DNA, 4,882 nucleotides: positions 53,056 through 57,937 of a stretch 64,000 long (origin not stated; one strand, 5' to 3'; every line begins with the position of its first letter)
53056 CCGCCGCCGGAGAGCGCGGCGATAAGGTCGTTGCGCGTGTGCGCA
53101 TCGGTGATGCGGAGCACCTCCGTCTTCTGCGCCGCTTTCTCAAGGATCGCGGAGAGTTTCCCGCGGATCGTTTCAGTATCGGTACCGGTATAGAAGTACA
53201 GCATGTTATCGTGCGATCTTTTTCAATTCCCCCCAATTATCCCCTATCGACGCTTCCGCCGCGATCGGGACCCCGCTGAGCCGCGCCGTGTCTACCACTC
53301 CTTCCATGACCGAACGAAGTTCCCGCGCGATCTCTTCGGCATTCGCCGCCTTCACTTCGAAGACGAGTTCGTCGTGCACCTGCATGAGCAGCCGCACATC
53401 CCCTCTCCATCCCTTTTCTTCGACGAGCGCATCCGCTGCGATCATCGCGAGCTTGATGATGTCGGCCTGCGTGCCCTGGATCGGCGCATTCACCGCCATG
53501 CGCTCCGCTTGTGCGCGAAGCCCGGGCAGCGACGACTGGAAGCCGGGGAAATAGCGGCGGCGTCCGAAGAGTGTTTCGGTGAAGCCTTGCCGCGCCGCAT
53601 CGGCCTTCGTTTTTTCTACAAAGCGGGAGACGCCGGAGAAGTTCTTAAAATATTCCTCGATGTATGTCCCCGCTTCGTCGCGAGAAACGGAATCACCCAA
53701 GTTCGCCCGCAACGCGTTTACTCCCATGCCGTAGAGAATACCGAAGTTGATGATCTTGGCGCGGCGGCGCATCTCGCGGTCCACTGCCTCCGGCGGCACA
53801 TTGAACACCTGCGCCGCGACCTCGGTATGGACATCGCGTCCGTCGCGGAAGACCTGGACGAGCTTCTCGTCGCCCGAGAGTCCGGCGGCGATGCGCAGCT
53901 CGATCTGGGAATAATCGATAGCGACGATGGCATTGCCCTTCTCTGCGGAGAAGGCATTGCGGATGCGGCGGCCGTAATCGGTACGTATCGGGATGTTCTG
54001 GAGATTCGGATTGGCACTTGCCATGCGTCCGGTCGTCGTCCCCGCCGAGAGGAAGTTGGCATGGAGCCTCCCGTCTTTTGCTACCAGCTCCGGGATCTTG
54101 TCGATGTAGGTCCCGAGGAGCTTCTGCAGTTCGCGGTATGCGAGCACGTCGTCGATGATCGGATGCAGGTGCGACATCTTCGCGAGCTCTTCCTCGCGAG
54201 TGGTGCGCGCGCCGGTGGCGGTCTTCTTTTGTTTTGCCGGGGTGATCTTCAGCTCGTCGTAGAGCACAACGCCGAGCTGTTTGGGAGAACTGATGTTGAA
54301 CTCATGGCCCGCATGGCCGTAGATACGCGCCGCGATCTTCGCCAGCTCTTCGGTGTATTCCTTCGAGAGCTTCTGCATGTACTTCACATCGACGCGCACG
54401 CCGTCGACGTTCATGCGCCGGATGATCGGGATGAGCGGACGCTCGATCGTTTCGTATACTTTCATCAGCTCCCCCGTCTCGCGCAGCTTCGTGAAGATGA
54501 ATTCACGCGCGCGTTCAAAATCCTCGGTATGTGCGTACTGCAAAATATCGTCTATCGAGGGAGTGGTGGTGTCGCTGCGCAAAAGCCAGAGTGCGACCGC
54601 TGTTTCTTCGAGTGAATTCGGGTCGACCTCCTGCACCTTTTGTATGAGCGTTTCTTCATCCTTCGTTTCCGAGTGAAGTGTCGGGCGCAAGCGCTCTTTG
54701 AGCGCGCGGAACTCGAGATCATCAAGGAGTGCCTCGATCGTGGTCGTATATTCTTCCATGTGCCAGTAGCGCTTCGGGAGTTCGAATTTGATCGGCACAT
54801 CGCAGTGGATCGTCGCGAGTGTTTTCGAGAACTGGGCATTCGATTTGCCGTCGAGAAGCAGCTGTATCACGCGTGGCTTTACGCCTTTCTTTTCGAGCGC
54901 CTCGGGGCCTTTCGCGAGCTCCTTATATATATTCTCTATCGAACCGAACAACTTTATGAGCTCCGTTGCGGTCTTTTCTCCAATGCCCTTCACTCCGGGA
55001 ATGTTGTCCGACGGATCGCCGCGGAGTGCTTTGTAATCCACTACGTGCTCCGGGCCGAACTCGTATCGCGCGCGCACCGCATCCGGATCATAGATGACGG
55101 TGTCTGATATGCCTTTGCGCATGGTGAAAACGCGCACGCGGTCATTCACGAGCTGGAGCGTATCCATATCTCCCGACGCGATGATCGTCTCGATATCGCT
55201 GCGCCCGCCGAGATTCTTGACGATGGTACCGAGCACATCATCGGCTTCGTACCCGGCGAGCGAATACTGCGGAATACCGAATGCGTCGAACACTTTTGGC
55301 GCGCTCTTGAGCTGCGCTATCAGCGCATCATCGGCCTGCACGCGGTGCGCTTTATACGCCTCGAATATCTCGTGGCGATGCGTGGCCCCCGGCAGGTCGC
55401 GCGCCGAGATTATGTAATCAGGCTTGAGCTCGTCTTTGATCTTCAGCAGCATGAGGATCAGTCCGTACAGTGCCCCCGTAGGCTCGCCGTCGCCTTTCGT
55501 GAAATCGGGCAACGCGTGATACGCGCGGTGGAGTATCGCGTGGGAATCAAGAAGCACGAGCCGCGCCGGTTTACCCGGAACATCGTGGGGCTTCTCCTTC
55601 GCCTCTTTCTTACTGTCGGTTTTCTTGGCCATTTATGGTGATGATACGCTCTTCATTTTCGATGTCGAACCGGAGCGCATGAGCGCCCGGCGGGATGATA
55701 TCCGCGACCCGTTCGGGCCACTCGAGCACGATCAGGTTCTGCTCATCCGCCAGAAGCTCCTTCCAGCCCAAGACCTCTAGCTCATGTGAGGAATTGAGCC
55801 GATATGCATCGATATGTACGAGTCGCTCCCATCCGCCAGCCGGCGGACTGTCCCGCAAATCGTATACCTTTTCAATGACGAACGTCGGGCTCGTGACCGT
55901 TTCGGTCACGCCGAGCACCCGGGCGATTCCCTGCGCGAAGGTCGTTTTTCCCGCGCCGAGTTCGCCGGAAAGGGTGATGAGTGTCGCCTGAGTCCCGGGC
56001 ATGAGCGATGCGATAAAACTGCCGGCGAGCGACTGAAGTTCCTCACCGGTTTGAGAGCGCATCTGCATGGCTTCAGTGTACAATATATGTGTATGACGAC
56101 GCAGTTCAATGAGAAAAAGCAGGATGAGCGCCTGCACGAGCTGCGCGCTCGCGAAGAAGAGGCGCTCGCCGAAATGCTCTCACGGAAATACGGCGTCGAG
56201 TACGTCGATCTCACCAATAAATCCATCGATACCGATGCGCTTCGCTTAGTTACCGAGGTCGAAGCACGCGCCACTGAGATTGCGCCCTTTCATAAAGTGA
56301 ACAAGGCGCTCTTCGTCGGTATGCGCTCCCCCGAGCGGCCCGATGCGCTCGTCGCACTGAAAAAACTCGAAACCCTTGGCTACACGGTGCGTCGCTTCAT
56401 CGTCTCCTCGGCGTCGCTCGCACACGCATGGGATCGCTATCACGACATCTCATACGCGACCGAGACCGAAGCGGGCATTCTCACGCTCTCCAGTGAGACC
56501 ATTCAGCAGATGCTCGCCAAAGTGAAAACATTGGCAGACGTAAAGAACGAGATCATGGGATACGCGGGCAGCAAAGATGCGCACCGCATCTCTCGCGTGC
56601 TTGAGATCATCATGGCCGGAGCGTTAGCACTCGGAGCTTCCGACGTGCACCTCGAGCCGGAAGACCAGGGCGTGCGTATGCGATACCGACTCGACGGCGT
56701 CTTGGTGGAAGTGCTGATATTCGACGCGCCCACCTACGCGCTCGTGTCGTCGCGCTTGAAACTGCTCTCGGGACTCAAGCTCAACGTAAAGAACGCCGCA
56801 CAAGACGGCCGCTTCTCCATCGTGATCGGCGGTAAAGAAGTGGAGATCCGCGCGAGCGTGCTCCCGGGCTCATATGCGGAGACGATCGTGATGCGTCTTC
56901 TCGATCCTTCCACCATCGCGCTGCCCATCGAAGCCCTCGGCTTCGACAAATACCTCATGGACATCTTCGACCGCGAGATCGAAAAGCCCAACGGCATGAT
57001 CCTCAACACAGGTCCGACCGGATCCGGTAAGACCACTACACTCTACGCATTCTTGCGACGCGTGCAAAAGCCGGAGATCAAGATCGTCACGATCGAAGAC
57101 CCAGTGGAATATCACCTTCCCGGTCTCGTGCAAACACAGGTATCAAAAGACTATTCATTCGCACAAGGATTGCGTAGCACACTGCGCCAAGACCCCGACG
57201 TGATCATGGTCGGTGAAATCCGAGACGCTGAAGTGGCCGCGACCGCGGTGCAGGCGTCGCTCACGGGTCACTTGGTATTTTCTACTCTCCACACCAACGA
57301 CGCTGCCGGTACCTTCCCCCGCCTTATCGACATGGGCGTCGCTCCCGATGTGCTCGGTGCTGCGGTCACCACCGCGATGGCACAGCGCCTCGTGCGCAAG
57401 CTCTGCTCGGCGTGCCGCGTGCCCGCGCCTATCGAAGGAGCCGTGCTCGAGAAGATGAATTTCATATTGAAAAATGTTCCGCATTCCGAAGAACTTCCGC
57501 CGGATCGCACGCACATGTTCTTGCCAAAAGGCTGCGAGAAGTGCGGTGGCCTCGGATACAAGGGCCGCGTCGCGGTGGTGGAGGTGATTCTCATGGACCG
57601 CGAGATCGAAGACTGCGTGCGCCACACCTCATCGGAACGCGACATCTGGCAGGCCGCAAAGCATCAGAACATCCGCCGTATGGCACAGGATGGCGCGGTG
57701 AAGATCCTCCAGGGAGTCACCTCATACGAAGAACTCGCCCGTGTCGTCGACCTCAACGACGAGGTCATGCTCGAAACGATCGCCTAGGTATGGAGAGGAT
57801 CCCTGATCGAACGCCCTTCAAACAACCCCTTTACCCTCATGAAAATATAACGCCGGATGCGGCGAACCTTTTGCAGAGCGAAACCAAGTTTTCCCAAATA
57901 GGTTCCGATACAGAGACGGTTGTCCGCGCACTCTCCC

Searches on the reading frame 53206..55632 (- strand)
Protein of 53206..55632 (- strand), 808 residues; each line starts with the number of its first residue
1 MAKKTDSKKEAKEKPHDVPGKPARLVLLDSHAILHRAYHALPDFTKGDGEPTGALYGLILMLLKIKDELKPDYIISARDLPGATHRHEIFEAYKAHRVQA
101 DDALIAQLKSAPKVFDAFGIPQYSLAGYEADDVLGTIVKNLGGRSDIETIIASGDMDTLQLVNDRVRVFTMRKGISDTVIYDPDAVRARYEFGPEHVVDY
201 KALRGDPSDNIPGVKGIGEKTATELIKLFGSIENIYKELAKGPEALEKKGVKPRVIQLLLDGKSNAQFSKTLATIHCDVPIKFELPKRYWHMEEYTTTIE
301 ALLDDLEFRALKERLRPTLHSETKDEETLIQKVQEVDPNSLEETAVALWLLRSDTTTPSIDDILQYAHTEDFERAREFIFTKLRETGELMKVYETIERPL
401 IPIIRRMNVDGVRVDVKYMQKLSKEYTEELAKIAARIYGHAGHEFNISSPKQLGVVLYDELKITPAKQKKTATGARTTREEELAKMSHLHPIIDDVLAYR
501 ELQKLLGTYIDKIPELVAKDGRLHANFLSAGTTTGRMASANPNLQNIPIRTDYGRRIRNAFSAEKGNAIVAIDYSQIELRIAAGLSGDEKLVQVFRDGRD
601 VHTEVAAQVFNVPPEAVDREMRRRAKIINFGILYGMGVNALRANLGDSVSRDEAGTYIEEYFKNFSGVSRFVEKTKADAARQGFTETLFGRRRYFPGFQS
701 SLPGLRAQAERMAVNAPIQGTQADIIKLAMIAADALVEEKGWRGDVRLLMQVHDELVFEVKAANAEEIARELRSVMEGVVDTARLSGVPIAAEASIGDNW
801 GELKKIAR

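Call 26: search_protein_families(library=pfam, proteins=[window:53206-55632:-], max_evalue=0.0001)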
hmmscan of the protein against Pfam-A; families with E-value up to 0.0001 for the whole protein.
window:53206-55632:- (808 aa): 3 families
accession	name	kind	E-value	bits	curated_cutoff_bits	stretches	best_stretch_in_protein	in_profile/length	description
PF00476.26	DNA_pol_A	-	5.4e-139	463.8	34.3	1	417-802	2-381/381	DNA polymerase family A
PF02739.22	5_3_exonuc_N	-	3.1e-45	154.3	34.3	1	24-190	1-163/164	5'-3' exonuclease, N-terminal resolvase-like domain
PF01367.25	5_3_exonuc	-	3.7e-28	98.3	40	1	194-287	3-88/97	5'-3' exonuclease, C-terminal SAM fold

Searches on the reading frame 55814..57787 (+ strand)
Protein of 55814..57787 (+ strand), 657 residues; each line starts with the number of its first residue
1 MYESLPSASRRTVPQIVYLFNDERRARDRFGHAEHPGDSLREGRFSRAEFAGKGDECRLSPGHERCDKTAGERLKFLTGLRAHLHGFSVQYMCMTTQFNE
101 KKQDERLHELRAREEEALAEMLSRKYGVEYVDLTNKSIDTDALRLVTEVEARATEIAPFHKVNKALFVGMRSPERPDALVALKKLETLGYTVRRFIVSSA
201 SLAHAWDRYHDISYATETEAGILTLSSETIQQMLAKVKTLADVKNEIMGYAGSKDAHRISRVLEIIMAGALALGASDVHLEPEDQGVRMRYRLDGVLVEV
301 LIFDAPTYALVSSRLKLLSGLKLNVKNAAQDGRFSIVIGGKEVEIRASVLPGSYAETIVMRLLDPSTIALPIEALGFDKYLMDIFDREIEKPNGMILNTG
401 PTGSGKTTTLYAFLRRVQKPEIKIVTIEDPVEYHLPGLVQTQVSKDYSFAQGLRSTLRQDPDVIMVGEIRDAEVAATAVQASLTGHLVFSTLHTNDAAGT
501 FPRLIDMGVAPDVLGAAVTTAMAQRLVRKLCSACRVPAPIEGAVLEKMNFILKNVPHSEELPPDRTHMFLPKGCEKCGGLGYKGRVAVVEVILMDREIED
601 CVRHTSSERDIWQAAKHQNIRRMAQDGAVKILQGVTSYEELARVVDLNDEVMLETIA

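Call 26: search_protein_families(library=pfam, proteins=[window:55814-57787:+], max_evalue=0.0001)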
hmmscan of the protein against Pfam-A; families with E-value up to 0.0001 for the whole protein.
window:55814-57787:+ (657 aa): 2 families
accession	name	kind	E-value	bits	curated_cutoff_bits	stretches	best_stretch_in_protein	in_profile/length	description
PF00437.27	T2SSE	-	5.1e-114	381.2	24.9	1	254-643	3-370/370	Type II/IV secretion system protein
PF05157.20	MshEN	-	1.6e-08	34.9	23.1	1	126-210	1-84/90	MshEN domain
